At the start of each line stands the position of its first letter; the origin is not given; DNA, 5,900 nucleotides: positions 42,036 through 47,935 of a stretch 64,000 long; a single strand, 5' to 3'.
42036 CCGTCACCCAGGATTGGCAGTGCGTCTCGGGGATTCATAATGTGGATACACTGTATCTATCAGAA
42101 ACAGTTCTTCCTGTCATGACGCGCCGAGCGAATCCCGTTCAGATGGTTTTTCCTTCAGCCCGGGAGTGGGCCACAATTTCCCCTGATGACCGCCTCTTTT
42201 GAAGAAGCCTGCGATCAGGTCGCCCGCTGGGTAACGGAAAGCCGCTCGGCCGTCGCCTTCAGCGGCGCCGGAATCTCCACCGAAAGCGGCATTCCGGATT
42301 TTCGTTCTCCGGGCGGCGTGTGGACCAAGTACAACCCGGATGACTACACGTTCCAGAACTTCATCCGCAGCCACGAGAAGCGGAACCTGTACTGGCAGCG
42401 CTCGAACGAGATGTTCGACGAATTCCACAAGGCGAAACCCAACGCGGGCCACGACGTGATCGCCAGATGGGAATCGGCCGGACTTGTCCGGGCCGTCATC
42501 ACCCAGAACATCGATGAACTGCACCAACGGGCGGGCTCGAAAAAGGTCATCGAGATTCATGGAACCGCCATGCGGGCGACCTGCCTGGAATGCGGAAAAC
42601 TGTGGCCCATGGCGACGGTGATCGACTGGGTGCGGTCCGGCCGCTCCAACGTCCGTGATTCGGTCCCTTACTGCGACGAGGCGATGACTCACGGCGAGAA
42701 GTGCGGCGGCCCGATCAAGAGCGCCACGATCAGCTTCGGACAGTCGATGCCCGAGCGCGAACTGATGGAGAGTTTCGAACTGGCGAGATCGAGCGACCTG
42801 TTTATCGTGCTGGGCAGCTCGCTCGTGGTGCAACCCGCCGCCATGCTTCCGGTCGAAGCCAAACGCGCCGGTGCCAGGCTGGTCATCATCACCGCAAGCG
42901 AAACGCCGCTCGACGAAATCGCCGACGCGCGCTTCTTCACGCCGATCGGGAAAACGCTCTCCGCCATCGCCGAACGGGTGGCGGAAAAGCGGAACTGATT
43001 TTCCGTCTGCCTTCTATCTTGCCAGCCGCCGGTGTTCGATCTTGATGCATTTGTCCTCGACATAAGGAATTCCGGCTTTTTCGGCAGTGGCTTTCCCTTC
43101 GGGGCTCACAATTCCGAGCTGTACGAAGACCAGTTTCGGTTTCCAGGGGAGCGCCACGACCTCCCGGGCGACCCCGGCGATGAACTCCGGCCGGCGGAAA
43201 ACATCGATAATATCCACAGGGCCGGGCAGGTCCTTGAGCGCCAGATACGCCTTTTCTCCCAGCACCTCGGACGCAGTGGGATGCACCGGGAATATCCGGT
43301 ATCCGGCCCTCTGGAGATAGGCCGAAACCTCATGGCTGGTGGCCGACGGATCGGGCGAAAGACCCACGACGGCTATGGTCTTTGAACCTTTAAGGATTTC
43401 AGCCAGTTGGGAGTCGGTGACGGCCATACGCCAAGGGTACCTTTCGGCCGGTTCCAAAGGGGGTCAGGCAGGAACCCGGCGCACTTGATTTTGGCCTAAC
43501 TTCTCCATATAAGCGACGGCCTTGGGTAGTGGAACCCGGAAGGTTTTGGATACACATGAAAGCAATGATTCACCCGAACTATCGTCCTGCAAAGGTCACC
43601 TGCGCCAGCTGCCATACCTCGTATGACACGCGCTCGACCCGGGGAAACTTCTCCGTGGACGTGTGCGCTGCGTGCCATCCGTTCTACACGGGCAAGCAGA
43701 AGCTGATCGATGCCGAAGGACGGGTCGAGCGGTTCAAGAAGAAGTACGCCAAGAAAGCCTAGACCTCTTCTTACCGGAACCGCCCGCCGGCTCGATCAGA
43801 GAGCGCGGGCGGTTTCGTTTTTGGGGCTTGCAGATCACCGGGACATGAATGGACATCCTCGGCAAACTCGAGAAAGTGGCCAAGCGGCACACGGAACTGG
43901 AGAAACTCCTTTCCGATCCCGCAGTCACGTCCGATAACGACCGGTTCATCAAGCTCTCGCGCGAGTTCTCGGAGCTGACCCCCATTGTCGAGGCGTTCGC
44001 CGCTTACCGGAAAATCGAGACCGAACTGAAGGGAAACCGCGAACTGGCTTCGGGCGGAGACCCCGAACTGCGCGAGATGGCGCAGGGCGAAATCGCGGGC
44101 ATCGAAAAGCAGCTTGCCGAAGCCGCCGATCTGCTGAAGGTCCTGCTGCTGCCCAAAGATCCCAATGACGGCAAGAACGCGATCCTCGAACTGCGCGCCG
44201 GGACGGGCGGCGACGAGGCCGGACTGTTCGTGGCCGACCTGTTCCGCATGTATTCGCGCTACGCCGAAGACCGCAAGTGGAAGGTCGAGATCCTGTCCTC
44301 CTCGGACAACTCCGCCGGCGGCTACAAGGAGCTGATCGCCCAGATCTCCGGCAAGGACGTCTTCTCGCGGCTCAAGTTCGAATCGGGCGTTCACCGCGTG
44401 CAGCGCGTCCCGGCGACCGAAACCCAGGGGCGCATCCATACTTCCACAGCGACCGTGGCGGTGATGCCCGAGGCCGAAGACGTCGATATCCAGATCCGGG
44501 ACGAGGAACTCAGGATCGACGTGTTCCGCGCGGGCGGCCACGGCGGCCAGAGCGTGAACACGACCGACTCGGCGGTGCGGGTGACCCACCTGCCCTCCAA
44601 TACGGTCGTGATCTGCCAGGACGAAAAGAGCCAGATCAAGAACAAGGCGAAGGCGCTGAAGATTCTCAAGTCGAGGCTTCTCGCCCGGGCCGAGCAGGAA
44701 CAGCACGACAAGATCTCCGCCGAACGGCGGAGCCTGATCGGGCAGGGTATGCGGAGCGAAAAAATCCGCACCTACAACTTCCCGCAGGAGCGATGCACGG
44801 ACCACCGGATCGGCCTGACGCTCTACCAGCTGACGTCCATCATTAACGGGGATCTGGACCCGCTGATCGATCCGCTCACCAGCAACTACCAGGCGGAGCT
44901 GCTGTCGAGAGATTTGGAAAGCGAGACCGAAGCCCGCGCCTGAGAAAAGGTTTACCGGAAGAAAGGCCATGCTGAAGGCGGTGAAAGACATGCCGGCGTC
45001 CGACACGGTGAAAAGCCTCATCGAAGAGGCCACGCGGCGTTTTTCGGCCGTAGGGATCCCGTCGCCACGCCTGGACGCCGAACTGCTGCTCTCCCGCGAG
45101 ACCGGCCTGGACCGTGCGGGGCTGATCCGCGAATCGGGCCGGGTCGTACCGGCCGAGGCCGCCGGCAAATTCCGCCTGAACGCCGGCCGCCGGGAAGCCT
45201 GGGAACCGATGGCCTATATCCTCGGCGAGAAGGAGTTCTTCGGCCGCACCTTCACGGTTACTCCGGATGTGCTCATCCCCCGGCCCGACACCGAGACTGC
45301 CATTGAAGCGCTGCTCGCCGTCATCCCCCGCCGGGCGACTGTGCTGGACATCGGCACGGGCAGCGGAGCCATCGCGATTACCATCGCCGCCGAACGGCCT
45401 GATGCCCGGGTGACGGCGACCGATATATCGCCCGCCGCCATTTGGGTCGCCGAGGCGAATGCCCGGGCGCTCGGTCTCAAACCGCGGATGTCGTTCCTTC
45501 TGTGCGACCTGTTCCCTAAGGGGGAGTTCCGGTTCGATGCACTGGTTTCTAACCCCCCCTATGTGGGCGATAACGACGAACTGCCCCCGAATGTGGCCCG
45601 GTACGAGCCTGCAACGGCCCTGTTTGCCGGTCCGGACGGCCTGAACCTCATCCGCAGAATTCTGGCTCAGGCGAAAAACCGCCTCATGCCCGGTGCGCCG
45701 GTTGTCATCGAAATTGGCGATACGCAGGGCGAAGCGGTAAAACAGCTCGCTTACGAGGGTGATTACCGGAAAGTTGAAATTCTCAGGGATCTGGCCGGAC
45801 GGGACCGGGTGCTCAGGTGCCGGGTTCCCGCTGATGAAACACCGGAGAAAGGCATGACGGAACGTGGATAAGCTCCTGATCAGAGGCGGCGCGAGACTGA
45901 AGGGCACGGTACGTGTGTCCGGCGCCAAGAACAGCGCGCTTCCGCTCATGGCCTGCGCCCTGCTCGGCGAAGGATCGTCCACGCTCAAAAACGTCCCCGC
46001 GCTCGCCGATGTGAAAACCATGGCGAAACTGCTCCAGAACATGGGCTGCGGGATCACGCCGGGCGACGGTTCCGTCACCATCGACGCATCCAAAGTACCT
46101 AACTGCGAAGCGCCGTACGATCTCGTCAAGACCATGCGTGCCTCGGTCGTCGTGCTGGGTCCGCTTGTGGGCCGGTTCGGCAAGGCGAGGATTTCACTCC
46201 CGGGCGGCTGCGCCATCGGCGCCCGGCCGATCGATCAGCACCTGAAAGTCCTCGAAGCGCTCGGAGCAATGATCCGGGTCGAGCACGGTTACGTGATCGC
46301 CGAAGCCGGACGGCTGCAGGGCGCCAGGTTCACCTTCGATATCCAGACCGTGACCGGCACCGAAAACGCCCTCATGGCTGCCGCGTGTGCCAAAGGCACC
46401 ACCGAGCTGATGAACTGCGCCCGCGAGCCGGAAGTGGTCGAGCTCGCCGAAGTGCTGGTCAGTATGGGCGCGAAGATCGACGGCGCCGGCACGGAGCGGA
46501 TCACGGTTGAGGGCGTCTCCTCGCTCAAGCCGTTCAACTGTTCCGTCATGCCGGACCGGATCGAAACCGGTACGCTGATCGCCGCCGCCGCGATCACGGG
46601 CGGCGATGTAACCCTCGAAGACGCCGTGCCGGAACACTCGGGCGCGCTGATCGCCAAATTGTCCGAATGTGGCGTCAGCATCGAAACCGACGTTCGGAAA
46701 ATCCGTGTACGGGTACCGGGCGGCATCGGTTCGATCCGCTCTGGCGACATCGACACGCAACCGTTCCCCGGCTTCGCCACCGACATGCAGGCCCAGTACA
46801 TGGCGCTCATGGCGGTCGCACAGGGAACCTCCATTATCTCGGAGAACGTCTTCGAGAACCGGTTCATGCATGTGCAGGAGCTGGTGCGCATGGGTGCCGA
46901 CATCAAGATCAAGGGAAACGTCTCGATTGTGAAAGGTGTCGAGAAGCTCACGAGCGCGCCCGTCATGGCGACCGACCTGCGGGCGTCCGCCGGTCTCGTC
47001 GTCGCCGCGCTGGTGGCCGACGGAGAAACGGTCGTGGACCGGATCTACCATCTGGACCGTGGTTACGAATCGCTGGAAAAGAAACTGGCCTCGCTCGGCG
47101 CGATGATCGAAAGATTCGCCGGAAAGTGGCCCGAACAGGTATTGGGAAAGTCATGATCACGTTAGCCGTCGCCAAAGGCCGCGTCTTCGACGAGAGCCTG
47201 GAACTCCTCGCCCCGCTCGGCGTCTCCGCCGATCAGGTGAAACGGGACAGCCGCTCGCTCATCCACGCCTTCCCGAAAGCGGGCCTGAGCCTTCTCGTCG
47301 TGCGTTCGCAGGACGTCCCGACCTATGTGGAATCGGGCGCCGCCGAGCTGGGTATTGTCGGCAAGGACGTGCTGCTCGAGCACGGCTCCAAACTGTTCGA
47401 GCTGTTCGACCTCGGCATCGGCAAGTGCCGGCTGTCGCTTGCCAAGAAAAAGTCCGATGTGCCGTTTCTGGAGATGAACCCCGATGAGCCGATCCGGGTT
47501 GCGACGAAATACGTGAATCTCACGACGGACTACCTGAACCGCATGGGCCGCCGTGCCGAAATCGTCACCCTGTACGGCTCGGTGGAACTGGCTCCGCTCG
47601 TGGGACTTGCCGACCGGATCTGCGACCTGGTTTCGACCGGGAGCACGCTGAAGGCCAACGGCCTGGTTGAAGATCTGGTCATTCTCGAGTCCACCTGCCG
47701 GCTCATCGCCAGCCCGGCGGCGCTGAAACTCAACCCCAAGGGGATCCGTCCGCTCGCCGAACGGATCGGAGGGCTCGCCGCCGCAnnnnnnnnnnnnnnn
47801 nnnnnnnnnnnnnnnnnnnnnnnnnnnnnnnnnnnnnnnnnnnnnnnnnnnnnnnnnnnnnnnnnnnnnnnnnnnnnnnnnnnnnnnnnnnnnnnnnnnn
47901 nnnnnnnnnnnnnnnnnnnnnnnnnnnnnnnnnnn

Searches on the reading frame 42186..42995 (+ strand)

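Call 76: search_protein_families(library=pfam, proteins=[window:42186-42995:+], max_evalue=0.00001)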
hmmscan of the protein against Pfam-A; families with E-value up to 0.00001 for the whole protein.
window:42186-42995:+ (270 aa): 1 family
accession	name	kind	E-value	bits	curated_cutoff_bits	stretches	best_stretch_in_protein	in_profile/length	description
PF02146.23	SIR2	-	7e-44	150.3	24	1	27-217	1-180/180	Sir2 family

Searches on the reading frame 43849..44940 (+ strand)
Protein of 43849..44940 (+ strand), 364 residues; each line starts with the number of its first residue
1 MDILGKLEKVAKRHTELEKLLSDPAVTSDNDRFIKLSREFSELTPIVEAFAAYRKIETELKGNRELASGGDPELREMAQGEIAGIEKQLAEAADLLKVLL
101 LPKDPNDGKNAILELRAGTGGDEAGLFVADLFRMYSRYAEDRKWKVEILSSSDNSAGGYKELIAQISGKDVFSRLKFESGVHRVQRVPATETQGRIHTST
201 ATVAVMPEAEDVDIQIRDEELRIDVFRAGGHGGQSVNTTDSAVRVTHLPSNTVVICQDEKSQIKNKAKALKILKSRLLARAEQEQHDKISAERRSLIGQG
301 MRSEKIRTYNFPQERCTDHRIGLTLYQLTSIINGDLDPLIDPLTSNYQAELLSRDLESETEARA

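Call 76: search_protein_families(library=pfam, proteins=[window:43849-44940:+], max_evalue=0.00001)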
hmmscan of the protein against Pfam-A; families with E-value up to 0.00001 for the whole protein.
window:43849-44940:+ (364 aa): 2 families
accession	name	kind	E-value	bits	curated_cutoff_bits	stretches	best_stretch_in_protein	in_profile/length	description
PF03462.23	PCRF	-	1.2e-74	250.8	24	1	11-203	2-194/194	PCRF domain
PF00472.26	RF-1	-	7.1e-39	132.8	35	1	211-320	2-116/116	RF-1 domain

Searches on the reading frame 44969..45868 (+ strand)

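Call 76: search_protein_families(library=pfam, proteins=[window:44969-45868:+], max_evalue=0.00001)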
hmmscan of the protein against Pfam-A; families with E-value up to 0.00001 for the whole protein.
window:44969-45868:+ (300 aa): 6 families
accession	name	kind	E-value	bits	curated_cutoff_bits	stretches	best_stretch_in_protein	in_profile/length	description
PF05175.20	MTS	-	9.1e-16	58.4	23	1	113-201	21-111/170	Methyltransferase small domain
PF17827.6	PrmC_N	-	1.3e-15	58.1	23.4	1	17-86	2-71/71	PrmC N-terminal domain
PF13847.12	Methyltransf_31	-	1.7e-11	44.4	27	1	123-195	5-81/145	Methyltransferase domain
PF13649.12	Methyltransf_25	-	8.2e-10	39.7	27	1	125-194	1-70/97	Methyltransferase domain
PF06325.19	PrmA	-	2.9e-09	37.3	22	1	107-195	147-233/296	Ribosomal protein L11 methyltransferase (PrmA)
PF08242.18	Methyltransf_12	-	9.1e-08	33.2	30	1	126-194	1-71/98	Methyltransferase domain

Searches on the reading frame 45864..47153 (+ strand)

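Call 76: search_protein_families(library=pfam, proteins=[window:45864-47153:+], max_evalue=0.00001)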
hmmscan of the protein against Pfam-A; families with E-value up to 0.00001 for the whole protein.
window:45864-47153:+ (430 aa): 1 family
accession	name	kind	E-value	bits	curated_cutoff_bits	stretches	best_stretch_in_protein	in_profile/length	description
PF00275.25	EPSP_synthase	-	2.5e-108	362.9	22.8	1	7-408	2-417/417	EPSP synthase (3-phosphoshikimate 1-carboxyvinyltransferase)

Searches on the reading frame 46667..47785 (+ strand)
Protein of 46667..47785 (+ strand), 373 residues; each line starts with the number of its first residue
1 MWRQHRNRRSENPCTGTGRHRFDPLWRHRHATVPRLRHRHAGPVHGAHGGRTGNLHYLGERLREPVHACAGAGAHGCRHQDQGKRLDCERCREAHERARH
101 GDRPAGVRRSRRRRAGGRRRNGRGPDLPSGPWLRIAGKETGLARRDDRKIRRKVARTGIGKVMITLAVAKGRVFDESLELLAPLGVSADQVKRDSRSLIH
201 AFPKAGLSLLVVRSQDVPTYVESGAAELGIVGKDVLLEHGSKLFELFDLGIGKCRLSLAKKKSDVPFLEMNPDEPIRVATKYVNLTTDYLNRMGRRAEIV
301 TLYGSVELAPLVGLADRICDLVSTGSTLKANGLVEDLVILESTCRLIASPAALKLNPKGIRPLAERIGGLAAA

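Call 76: search_protein_families(library=pfam, proteins=[window:46667-47785:+], max_evalue=0.00001)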
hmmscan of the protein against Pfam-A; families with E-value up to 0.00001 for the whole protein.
window:46667-47785:+ (373 aa): 1 family
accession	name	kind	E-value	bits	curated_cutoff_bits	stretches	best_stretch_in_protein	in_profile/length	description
PF01634.23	HisG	-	8e-51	172.5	25.5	1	213-367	1-156/158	ATP phosphoribosyltransferase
